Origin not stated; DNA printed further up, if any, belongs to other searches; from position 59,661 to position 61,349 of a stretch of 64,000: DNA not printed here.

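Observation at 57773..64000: Non-canonical F-type ATP synthase gene order ending in the a subunit, with no c subunit in the window and a phd/vapC + P450 block directly downstream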

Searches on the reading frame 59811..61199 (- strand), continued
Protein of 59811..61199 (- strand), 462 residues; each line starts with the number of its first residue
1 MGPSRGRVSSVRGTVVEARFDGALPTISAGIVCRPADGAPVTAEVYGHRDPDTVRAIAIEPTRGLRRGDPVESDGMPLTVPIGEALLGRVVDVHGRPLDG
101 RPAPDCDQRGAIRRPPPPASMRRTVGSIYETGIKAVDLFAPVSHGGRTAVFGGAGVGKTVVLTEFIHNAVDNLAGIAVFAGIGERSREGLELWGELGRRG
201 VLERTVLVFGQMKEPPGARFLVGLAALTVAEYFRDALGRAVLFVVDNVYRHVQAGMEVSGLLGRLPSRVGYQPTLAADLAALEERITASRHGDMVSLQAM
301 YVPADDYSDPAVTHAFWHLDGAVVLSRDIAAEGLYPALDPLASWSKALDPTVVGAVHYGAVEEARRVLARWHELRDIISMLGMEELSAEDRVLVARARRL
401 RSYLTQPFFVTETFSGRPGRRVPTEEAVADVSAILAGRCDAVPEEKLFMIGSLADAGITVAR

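Call 23: search_protein_families(library=ncbifam, proteins=[L025:10001-11362:+, L025:12064-12411:+, L025:11817-12110:+, L025:12384-13082:+, L025:13092-13358:+, L025:13361-14113:+, L003:6650-6916:+, L003:6925-7656:+, L003:10001-11365:+], max_evalue=0.001)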
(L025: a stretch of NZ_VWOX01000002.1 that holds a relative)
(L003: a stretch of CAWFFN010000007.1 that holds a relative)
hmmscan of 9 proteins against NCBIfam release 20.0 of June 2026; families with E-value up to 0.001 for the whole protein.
L025:10001-11362:+ (454 aa): 35 families (the best 25 are shown)
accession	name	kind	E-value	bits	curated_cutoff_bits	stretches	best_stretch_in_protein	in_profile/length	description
TIGR03305.1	alt_F1F0_F1_bet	exception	8.6e-174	578.5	752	1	5-453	1-447/449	alternate F1F0 ATPase, F1 subunit beta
TIGR01039.1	atpD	equivalog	7.1e-173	575.6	462.85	1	4-454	2-454/462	F0F1 ATP synthase subunit beta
NF045858.1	glide_MMOB1670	exception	7.3e-130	434.7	850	1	22-453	249-684/705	MMOB1670 family gliding motility ATPase complex subunit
NF045934.1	MSC_0618_beta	exception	4.8e-115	385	570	1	6-453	2-448/451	MSC_0618 family F1-like ATPase beta subunit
TIGR02546.1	III_secr_ATP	equivalog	2.3e-63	214.4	604.75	1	3-406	5-404/423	type III secretion system ATPase SctN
TIGR03496.1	FliI_clade1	equivalog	8.9e-62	209.2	619.1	1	5-407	1-398/414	flagellar protein export ATPase FliI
TIGR01026.1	fliI_yscN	subfamily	4.1e-58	197.2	379.5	1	4-406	24-421/440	FliI/YscN family ATPase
TIGR03498.1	FliI_clade3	equivalog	9.4e-58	195.8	587.45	1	5-405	1-399/418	flagellar protein export ATPase FliI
NF005391.0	PRK06936.1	equivalog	3.4e-57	194.2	657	1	2-406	22-420/439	type III secretion system ATPase SctN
TIGR03497.1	FliI_clade2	equivalog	8.3e-54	183.1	629.8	1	6-405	2-394/413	flagellar protein export ATPase FliI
NF006575.0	PRK09099.1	subfamily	3.1e-53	181.1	706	1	59-406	80-423/443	type III secretion system ATPase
NF005295.0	PRK06820.1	equivalog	9.6e-52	176.4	690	1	5-405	31-420/440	EscN/YscN/HrcN family type III secretion system ATPase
NF006290.1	PRK08472.1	equivalog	8.1e-44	150.1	644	1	61-405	74-414/433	flagellar protein export ATPase FliI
NF005765.0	PRK07594.1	equivalog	7.4e-43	146.8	715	1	5-379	23-385/433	EscN/YscN/HrcN family type III secretion system ATPase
NF006012.0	PRK08149.1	equivalog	1.3e-42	146.2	594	1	58-410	64-416/431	type III secretion system ATPase SctN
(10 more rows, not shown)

L025:12064-12411:+ (115 aa): 1 family
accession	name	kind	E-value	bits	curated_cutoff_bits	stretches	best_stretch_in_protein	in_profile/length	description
NF041812.1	class_D_Cupria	exception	0.00027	20.4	420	1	18-101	166-246/278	OXA-1206 family carbapenem-hydrolyzing class D beta-lactamase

L025:11817-12110:+ (97 aa): 1 family
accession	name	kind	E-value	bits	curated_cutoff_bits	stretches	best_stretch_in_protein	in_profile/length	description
TIGR02230.1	ATPase_gene1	hypoth_equivalog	7.3e-17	61.5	46.7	1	15-95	19-99/100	putative F0F1-ATPase subunit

L025:12384-13082:+ (232 aa): 14 families
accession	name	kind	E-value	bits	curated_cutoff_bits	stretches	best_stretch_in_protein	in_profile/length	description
NF009955.0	PRK13421.1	equivalog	1.1e-57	195.2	302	1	18-229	9-219/231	F0F1 ATP synthase subunit A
NF009954.0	PRK13420.1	equivalog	1.5e-57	194.9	272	1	14-229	5-219/229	F0F1 ATP synthase subunit A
NF004481.0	PRK05815.2-3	equivalog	8.5e-57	192.4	227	1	17-231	7-222/225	F0F1 ATP synthase subunit A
TIGR03306.1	altF1_A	exception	4.6e-51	173.5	302.1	1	19-227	7-216/217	alternate F1F0 ATPase, F0 subunit A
NF004486.0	PRK05815.3-4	equivalog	6.5e-35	120.9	272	1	15-227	15-223/224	F0F1 ATP synthase subunit A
TIGR01131.1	ATP_synt_6_or_A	equivalog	1e-33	117.1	102.6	1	31-224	16-224/227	F0F1 ATP synthase subunit A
NF004482.0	PRK05815.2-4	equivalog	1.6e-26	93.5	225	1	31-228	35-249/252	F0F1 ATP synthase subunit A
NF004479.0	PRK05815.1-4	equivalog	6.2e-23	81.3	268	1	20-226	7-233/238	F0F1 ATP synthase subunit A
NF004484.0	PRK05815.3-2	equivalog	3.9e-22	79.1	234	1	26-223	17-220/226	F0F1 ATP synthase subunit A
NF004485.0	PRK05815.3-3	equivalog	2.8e-20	72.8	249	1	32-192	30-195/281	F0F1 ATP synthase subunit A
NF009953.0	PRK13419.1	equivalog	4.4e-18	65.7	460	1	79-228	165-331/346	F0F1 ATP synthase subunit A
NF004477.0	PRK05815.1-1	equivalog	4.5e-17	62.4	280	1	30-227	42-265/268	F0F1 ATP synthase subunit A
NF004487.0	PRK05815.3-5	equivalog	3.8e-14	52.7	224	1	66-193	65-184/269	F0F1 ATP synthase subunit A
NF009952.0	PRK13417.1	equivalog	4.8e-07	29.5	531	1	113-227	218-349/352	F0F1 ATP synthase subunit A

L025:13092-13358:+ (88 aa): 15 families
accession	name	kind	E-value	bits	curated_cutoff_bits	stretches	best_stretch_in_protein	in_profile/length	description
NF009998.0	PRK13468.1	equivalog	6.9e-34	116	116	1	2-84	2-84/88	F0F1 ATP synthase subunit C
TIGR03322.1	alt_F1F0_F0_C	exception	8.3e-31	106.4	130.85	1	6-84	5-83/86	alternate F1F0 ATPase, F0 subunit C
NF005608.0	PRK07354.1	equivalog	6.3e-19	68.4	128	1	6-83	4-81/81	F0F1 ATP synthase subunit C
NF009999.0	PRK13471.1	equivalog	1.1e-17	63.9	124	1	6-79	11-84/85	F0F1 ATP synthase subunit C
NF005363.0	PRK06876.1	equivalog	8.8e-16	57.5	71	1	6-82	4-79/80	F0F1 ATP synthase subunit C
TIGR01260.1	ATP_synt_c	equivalog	1.9e-15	56.6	43.95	1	23-79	2-58/58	ATP synthase F0 subunit C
NF006295.0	PRK08482.1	equivalog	5.7e-14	52.5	135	1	6-83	27-104/105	F0F1 ATP synthase subunit C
NF005521.0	PRK07159.1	equivalog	3.6e-13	49.4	122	1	11-79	33-100/101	F0F1 ATP synthase subunit C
NF005733.0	PRK07558.1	equivalog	2.6e-12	46.7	85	1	15-79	10-74/75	F0F1 ATP synthase subunit C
NF004532.0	PRK05880.1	equivalog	2.7e-10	40.3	120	1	6-81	6-81/83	F0F1 ATP synthase subunit C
NF005900.0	PRK07874.1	equivalog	7.6e-09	35.7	114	1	10-75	14-79/80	ATP synthase F0 subunit C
NF009995.0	PRK13464.1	equivalog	3.5e-08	34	168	1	9-83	14-87/101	F0F1 ATP synthase subunit B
NF009996.0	PRK13466.1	equivalog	6.9e-08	32.5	110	1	12-76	1-65/66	F0F1 ATP synthase subunit C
NF009997.0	PRK13467.1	equivalog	7.3e-06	25.9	98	1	14-76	3-65/66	F0F1 ATP synthase subunit C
NF004888.0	PRK06251.1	equivalog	6e-05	23.1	101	1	14-80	39-101/102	V-type ATP synthase subunit K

L025:13361-14113:+ (250 aa): 13 families
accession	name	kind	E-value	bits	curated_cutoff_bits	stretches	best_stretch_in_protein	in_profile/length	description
TIGR03321.1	alt_F1F0_F0_B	exception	6.8e-11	42.4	224.7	1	7-224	7-197/246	alternate F1F0 ATPase, F0 subunit B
NF009992.0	PRK13461.1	equivalog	3.7e-09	36.4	127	1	6-151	6-151/159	F0F1 ATP synthase subunit B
NF005607.0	PRK07353.1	equivalog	1.2e-08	34.8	131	1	7-123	22-134/155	F0F1 ATP synthase subunit B'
NF004412.0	PRK05759.1-3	equivalog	3.7e-07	30.2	156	1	3-147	25-165/185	F0F1 ATP synthase subunit B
NF011041.0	PRK14471.1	equivalog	4.5e-07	30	200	1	7-134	10-134/164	F0F1 ATP synthase subunit B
NF011044.0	PRK14474.1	equivalog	4.9e-07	29.5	339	1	13-160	13-160/258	F0F1 ATP synthase subunit B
NF009987.0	PRK13453.1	equivalog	7.7e-06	25.7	172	1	8-132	21-142/173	F0F1 ATP synthase subunit B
NF004411.0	PRK05759.1-2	equivalog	1.7e-05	25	131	1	6-152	5-151/156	F0F1 ATP synthase subunit B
NF011043.0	PRK14473.1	equivalog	2.4e-05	24.3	168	1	8-158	11-161/164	F0F1 ATP synthase subunit B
NF006293.0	PRK08476.1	equivalog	3e-05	24.3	118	1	12-104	14-106/141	F0F1 ATP synthase subunit B'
TIGR01144.1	ATP_synt_b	equivalog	0.00038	20.4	65.5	0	13-134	3-105/147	F0F1 ATP synthase subunit B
NF004413.0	PRK05759.1-4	equivalog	0.00042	20.4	197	1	7-141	6-140/156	F0F1 ATP synthase subunit B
NF006292.0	PRK08475.1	equivalog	0.00073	19.2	166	0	12-109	32-125/171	F0F1 ATP synthase subunit B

L003:6650-6916:+ (88 aa): 15 families
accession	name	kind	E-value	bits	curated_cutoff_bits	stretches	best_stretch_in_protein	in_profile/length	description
NF009998.0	PRK13468.1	equivalog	4.6e-34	116.6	116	1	5-84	5-84/88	F0F1 ATP synthase subunit C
TIGR03322.1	alt_F1F0_F0_C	exception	1.7e-30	105.5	130.85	1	6-84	5-83/86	alternate F1F0 ATPase, F0 subunit C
NF005608.0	PRK07354.1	equivalog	2.8e-19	69.5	128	1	7-82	5-80/81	F0F1 ATP synthase subunit C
TIGR01260.1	ATP_synt_c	equivalog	8.7e-16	57.7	43.95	1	23-79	2-58/58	ATP synthase F0 subunit C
NF009999.0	PRK13471.1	equivalog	1.1e-15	57.6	124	1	12-79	17-84/85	F0F1 ATP synthase subunit C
NF006295.0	PRK08482.1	equivalog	2.8e-15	56.7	135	1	6-84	27-105/105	F0F1 ATP synthase subunit C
NF005363.0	PRK06876.1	equivalog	5.4e-15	55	71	1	11-82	8-79/80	F0F1 ATP synthase subunit C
NF005733.0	PRK07558.1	equivalog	5.7e-13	48.8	85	1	15-79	10-74/75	F0F1 ATP synthase subunit C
NF005521.0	PRK07159.1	equivalog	2.1e-12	46.9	122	1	14-79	36-100/101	F0F1 ATP synthase subunit C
NF004532.0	PRK05880.1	equivalog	1.2e-08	35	120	1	10-81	10-81/83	F0F1 ATP synthase subunit C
NF005900.0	PRK07874.1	equivalog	2e-08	34.4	114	1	14-75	18-79/80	ATP synthase F0 subunit C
NF009996.0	PRK13466.1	equivalog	4.6e-08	33.1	110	1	15-76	4-65/66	F0F1 ATP synthase subunit C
NF009995.0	PRK13464.1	equivalog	2.4e-06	28.1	168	1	10-83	14-87/101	F0F1 ATP synthase subunit B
NF009997.0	PRK13467.1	equivalog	1.7e-05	24.7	98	1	18-76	7-65/66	F0F1 ATP synthase subunit C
NF005124.0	PRK06558.1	equivalog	0.00026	20.8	127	1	13-78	95-156/159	V-type ATP synthase subunit K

L003:6925-7656:+ (243 aa): 7 families
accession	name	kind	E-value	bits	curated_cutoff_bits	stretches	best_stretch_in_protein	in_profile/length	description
NF011044.0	PRK14474.1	equivalog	7.8e-14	51.7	339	1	12-190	12-200/258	F0F1 ATP synthase subunit B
TIGR03321.1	alt_F1F0_F0_B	exception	3.3e-12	46.7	224.7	1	7-206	7-220/246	alternate F1F0 ATPase, F0 subunit B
NF005607.0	PRK07353.1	equivalog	2.1e-09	37.3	131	1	7-139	22-154/155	F0F1 ATP synthase subunit B'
NF009992.0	PRK13461.1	equivalog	1.3e-07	31.3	127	1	4-117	4-117/159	F0F1 ATP synthase subunit B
NF004412.0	PRK05759.1-3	equivalog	2.4e-07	30.8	156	1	3-139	25-161/185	F0F1 ATP synthase subunit B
NF005606.0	PRK07352.1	equivalog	0.00041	20.2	137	1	9-140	22-152/175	F0F1 ATP synthase subunit B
NF006293.0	PRK08476.1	equivalog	0.00047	20.4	118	1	10-116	12-118/141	F0F1 ATP synthase subunit B'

L003:10001-11365:+ (455 aa): 34 families (the best 25 are shown)
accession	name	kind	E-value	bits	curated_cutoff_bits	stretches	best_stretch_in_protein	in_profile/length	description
TIGR03305.1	alt_F1F0_F1_bet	exception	4.5e-171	569.5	752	1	3-453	1-449/449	alternate F1F0 ATPase, F1 subunit beta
TIGR01039.1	atpD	equivalog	5.2e-157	523.3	462.85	1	2-453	2-455/462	F0F1 ATP synthase subunit beta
NF045858.1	glide_MMOB1670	exception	1.6e-122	410.5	850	1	23-452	252-685/705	MMOB1670 family gliding motility ATPase complex subunit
NF045934.1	MSC_0618_beta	exception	2.3e-105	353.1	570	1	47-451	43-448/451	MSC_0618 family F1-like ATPase beta subunit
TIGR02546.1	III_secr_ATP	equivalog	4.4e-64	216.7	604.75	1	2-377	6-376/423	type III secretion system ATPase SctN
TIGR03496.1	FliI_clade1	equivalog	1.1e-63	215.6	619.1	1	3-381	1-373/414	flagellar protein export ATPase FliI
TIGR03498.1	FliI_clade3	equivalog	4.8e-62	210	587.45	1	3-377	1-372/418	flagellar protein export ATPase FliI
TIGR01026.1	fliI_yscN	subfamily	2e-59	201.5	379.5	1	2-377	24-393/440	FliI/YscN family ATPase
NF005295.0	PRK06820.1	equivalog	1.1e-53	182.8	690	1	3-376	31-392/440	EscN/YscN/HrcN family type III secretion system ATPase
TIGR03497.1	FliI_clade2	equivalog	3.2e-53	181.2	629.8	1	3-384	1-374/413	flagellar protein export ATPase FliI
NF005391.0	PRK06936.1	equivalog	4.9e-52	177.2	657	1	2-377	24-392/439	type III secretion system ATPase SctN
NF006575.0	PRK09099.1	subfamily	2e-51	175.2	706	1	60-404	83-423/443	type III secretion system ATPase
NF005765.0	PRK07594.1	equivalog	1e-46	159.6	715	1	2-375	22-383/433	EscN/YscN/HrcN family type III secretion system ATPase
NF006290.1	PRK08472.1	equivalog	8.5e-43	146.8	644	1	57-372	72-382/433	flagellar protein export ATPase FliI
NF006012.0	PRK08149.1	equivalog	3.1e-42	145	594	1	8-406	16-414/431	type III secretion system ATPase SctN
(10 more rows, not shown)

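Call 30: search_protein_families(library=pfam, proteins=[L025:12103-12411:+, L016:12097-12360:+, L057:11327-11653:+, L003:11800-12053:+, L003:6925-7656:+], max_evalue=1)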
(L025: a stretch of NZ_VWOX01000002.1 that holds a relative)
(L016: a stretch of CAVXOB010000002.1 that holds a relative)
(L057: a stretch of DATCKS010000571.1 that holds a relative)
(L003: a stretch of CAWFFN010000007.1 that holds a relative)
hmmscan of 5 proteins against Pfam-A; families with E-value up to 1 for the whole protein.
L025:12103-12411:+ (102 aa): 2 families
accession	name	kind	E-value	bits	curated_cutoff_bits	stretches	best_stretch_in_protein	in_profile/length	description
PF20506.3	DUF6732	-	0.04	14.2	27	1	40-89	11-59/72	Family of unknown function (DUF6732)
PF19455.4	DUF5993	-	0.55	10.9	27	0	46-77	7-38/50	Family of unknown function (DUF5993)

L016:12097-12360:+ (87 aa): 5 families
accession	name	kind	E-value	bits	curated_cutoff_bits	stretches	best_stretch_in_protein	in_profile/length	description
PF20460.3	DUF6713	-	0.004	17.5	27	1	8-53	68-113/117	Family of unknown function (DUF6713)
PF20712.2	CyanoTRADDas_TM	-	0.023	15.2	24.3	1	43-79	26-61/68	Cyanobacterial TRADD-N associated 2-Transmembrane domain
PF03842.18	Silic_transp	-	0.16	10.7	26.8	1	12-79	361-427/513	Silicon transporter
PF10745.14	DUF2530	-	0.25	12.1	25.5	1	43-78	26-61/77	Protein of unknown function (DUF2530)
PF20226.3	DUF6585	-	0.26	11.1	27.7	1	11-68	33-89/249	Family of unknown function (DUF6585)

L057:11327-11653:+ (108 aa): 4 families
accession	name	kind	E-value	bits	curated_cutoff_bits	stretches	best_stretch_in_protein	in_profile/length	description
PF12966.13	AtpR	-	2.3e-17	63.6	26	1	8-85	3-80/86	N-ATPase, AtpR subunit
PF03899.21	ATP-synt_I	-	0.012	16.4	25.1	1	10-77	27-99/99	ATP synthase I chain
PF19706.4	DUF6203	-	0.05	14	26.7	1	8-35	8-35/54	Family of unknown function (DUF6203)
PF07291.16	MauE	-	0.26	12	27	1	17-90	21-93/128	Methylamine utilisation protein MauE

L003:11800-12053:+ (84 aa): 1 family
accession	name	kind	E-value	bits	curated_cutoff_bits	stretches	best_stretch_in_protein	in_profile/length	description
PF09527.15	ATPase_gene1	-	9.8e-10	38.8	26.6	1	27-78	2-53/54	Putative F0F1-ATPase subunit Ca2+/Mg2+ transporter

L003:6925-7656:+ (243 aa): 5 families
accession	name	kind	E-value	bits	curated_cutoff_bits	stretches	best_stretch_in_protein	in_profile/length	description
PF00430.23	ATP-synt_B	-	4.9e-08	33.6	28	1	7-137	1-131/132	ATP synthase B/B' CF(0)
PF05157.20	MshEN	-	0.01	16.2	23.1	1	143-194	15-67/90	MshEN domain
PF02780.25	Transketolase_C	-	0.052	13.9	25.9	1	152-211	26-82/124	Transketolase, C-terminal domain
PF04612.17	T2SSM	-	0.064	13.9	27.8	1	15-88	24-95/160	Type II secretion system (T2SS), protein M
PF15188.11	CCDC-167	-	0.076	13.7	27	1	57-122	18-70/84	Coiled-coil domain-containing protein 167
